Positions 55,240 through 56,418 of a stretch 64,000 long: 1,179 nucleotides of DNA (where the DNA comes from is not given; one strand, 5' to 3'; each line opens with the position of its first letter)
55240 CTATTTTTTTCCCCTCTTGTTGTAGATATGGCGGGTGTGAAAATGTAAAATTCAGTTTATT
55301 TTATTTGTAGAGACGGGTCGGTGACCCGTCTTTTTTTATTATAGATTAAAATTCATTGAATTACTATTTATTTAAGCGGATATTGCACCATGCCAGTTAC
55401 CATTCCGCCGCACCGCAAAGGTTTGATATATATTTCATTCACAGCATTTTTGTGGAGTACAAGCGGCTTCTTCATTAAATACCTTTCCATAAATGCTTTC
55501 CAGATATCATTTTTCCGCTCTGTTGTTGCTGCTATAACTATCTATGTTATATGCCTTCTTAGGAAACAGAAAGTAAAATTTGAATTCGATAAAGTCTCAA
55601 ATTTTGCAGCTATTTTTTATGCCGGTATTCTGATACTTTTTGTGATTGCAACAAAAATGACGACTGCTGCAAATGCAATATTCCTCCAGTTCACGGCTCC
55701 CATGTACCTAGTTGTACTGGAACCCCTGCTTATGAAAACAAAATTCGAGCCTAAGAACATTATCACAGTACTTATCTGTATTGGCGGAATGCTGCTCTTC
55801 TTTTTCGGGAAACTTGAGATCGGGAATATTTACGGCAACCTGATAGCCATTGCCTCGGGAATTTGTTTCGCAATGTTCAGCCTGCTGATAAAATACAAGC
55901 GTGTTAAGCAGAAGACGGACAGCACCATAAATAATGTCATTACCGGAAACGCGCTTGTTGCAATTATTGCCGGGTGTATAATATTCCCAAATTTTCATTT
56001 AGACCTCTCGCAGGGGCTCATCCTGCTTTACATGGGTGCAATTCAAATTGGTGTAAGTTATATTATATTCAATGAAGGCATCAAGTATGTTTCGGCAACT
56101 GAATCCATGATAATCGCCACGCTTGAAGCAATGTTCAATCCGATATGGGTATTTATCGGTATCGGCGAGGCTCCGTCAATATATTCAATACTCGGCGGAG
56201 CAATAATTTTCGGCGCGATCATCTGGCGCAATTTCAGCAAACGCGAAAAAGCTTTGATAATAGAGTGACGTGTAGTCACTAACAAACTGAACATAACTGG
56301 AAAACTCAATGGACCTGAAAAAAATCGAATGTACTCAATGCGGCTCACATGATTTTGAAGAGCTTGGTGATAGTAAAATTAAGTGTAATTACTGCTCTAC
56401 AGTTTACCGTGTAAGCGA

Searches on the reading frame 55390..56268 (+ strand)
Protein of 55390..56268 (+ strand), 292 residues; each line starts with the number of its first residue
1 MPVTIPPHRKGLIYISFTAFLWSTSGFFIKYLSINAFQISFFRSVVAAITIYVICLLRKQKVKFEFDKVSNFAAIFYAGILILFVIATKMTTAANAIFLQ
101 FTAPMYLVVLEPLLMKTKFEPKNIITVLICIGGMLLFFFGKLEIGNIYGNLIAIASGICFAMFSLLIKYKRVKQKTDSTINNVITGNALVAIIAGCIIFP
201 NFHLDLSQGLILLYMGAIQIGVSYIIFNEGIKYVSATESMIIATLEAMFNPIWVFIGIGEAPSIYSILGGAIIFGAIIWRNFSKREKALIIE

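Call 107: search_protein_families(library=pfam, proteins=[window:55390-56268:+], max_evalue=0.0001)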
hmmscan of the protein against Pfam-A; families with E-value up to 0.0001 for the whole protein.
window:55390-56268:+ (292 aa): 1 family
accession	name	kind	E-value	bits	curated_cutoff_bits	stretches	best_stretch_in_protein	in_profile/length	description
PF00892.27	EamA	-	2.8e-25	89.6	28.2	2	10-138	2-134/135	EamA-like transporter family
